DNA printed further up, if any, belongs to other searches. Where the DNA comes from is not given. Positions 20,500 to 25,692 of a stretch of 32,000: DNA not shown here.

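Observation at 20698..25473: Lysine desert confined exactly to the segment between two TM helices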

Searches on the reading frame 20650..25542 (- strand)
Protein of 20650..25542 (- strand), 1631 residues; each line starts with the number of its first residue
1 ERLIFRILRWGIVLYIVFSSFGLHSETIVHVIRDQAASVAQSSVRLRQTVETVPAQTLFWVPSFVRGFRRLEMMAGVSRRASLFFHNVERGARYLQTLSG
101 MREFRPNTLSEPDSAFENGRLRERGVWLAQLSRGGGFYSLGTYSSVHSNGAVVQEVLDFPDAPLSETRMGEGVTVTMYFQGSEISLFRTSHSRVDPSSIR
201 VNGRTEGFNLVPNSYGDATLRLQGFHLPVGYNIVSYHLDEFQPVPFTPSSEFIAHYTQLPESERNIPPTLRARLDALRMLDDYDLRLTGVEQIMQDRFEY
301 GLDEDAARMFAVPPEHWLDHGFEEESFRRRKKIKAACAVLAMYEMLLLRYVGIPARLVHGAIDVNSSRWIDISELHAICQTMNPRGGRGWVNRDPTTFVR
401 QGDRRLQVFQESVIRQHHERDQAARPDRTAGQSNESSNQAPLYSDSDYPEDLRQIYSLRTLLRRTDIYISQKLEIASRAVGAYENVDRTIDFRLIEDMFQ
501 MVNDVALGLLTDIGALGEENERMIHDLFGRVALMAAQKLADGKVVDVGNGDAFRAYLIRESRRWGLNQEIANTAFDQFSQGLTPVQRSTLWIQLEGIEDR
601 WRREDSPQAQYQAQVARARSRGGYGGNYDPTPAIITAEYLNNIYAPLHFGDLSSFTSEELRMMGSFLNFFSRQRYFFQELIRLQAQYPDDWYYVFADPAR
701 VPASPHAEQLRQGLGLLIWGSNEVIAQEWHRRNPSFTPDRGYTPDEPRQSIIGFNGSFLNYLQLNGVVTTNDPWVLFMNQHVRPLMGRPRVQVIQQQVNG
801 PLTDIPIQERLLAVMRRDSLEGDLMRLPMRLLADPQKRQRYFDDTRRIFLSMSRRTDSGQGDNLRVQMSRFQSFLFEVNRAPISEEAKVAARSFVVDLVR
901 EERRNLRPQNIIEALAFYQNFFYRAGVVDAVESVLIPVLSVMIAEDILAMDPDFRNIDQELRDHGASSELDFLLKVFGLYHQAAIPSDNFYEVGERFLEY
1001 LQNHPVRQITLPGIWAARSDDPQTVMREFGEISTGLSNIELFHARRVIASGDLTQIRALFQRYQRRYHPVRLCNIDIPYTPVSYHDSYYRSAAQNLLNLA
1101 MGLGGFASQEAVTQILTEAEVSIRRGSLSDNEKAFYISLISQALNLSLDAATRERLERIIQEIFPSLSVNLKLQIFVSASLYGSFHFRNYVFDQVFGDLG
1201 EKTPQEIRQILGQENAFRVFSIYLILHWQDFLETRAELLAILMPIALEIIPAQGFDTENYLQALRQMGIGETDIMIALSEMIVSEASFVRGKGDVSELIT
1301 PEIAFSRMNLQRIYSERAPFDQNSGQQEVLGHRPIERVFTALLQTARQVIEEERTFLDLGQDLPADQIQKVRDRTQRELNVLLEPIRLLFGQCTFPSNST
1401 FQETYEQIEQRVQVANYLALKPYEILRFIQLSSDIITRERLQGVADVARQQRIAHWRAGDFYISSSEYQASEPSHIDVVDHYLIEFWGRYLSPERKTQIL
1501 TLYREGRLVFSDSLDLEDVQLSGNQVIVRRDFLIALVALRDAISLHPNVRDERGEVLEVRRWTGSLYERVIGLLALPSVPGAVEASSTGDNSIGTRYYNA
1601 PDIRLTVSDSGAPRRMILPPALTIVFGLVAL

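Call 19: find_related_loci(query=A1, collection=genome_contigs, flank=10000)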
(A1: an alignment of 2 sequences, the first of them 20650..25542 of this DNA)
Query A1 (1631 aa) in genome_contigs; peptide patterns used: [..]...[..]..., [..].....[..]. (x = any residue, [..] = any of these).
63 stretches matched a pattern, but none encodes a relative of the query by tblastn (E <= 1e-3).

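Call 33: find_related_loci(query=A1, collection=metagenome_contigs, flank=10000)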
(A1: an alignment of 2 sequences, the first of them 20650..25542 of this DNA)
Query A1 (1631 aa) in metagenome_contigs; peptide patterns used: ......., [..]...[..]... (x = any residue, [..] = any of these).
270 stretches matched a pattern, but none encodes a relative of the query by tblastn (E <= 1e-3).

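Call 34: search_solved_structures(query=A1, max_evalue=1, show_alignments=2)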
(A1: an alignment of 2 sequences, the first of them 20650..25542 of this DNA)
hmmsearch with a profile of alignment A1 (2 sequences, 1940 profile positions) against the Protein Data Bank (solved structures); distinct sequences matched with E-value up to 1: 1.
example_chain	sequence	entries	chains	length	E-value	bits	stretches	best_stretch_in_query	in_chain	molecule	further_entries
9g6b_C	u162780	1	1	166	0.84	9.8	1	1789-1833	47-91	FixH family protein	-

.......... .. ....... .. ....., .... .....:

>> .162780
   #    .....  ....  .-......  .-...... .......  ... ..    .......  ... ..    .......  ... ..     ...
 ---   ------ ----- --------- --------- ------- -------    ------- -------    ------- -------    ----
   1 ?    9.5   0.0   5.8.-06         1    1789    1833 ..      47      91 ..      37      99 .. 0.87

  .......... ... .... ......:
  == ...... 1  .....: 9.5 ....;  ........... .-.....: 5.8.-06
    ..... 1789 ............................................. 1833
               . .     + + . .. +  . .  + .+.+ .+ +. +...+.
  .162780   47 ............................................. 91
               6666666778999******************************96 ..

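Call 38: find_homologous_proteins(query=A2, max_evalue=0.001)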
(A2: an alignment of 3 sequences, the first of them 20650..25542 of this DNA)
Query A2 (3 sequences) (1631 aa, profile of the alignment): 5 proteins with E <= 0.001 among 8000 candidates.
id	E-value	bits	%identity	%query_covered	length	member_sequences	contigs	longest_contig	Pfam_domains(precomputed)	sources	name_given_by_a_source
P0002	0.0e+0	3169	44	36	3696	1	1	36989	PF01841.26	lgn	-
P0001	0.0e+0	2626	100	100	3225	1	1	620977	-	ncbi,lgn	-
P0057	5.3e-11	59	32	5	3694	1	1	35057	PF12717.14,PF17789.8,PF00514.30,PF26715.1,PF10363.16,PF24714.2,PF02985.29,PF11838.15,PF16640.12,PF00775.28,PF13620.13,PF01602.27,PF12765.14,PF21581.4,PF02369.23,PF20598.5,PF03130.23,PF20168.5,PF13513.13,PF13646.13,PF01841.26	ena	-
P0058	6.7e-5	38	33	2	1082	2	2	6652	PF12717.14,PF00514.30,PF10363.16,PF02985.29,PF03130.23,PF13513.13,PF01602.27,PF13646.13,PF25199.2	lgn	-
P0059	1.8e-4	37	26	11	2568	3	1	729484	PF12717.14,PF00514.30,PF02369.23,PF02985.29,PF03130.23,PF13513.13,PF13620.13,PF13646.13,PF01841.26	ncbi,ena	-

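Call 41: find_encoding_contigs(protein=P0059, flank=10000, max_places=1)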
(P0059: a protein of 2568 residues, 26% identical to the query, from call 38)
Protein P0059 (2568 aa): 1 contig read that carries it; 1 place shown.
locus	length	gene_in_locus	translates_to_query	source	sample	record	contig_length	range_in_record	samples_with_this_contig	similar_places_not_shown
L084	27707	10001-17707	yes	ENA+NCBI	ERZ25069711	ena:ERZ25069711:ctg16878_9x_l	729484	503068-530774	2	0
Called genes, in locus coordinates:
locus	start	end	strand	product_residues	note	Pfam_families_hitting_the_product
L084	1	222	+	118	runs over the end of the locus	PF13650:Asp_protease_2, PF13975:gag-asp_proteas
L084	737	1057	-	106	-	-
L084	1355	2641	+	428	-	PF07690:MFS_1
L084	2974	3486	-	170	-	PF01609:DDE_Tnp_1, PF13586:DDE_Tnp_1_2 (weak)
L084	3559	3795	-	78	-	PF13340:DUF4096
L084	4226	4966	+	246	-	PF00941:FAD_binding_5, PF03450:CO_deh_flav_C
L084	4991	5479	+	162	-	PF00111:Fer2 (weak), PF13085:Fer2_3 (weak), PF01799:Fer2_2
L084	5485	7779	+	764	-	PF01315:Ald_Xan_dh_C, PF02738:MoCoBD_1, PF20256:MoCoBD_2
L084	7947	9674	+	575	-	-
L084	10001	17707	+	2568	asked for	PF13513:HEAT_EZ (faint), PF01841:Transglut_core, PF00514:Arm (faint), PF02985:HEAT (faint), PF03130:HEAT_PBS (faint), PF12717:Cnd1 (faint), PF13646:HEAT_2, PF01841:Transglut_core, +2 more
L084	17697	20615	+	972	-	-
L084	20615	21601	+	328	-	PF20030:bpMoxR (weak), PF05496:RuvB_N (faint), PF07726:AAA_3, PF07728:AAA_5, PF17863:AAA_lid_2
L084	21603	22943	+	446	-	PF01882:DUF58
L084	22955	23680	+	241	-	-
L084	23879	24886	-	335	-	PF04909:Amidohydro_2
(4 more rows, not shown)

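Call 42: find_encoding_contigs(protein=P0057, flank=10000, max_places=1)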
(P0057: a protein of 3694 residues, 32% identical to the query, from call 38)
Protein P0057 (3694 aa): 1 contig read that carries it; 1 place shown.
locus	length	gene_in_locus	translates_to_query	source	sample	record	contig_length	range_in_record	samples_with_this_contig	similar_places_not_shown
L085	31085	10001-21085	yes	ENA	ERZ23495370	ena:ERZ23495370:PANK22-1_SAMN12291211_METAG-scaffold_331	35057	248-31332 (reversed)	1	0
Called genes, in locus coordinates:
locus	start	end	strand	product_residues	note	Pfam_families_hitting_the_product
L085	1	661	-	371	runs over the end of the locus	PF00682:HMGL-like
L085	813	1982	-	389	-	PF04235:DUF418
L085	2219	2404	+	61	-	PF02597:ThiS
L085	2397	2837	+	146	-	PF02391:MoaE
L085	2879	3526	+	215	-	-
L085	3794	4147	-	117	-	-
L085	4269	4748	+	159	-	PF00413:Peptidase_M10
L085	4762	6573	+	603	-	-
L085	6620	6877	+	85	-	PF23592:Cadherin_CELSR2_9th (weak), PF00028:Cadherin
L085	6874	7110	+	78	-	-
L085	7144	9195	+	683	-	PF00041:fn3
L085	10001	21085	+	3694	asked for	PF01841:Transglut_core, PF17789:MG4 (faint), PF21581:SCD (faint), PF13646:HEAT_2, PF13646:HEAT_2, PF01841:Transglut_core, PF13646:HEAT_2, PF01841:Transglut_core, +17 more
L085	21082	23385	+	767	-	-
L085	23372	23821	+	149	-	-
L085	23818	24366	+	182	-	PF07726:AAA_3, PF17863:AAA_lid_2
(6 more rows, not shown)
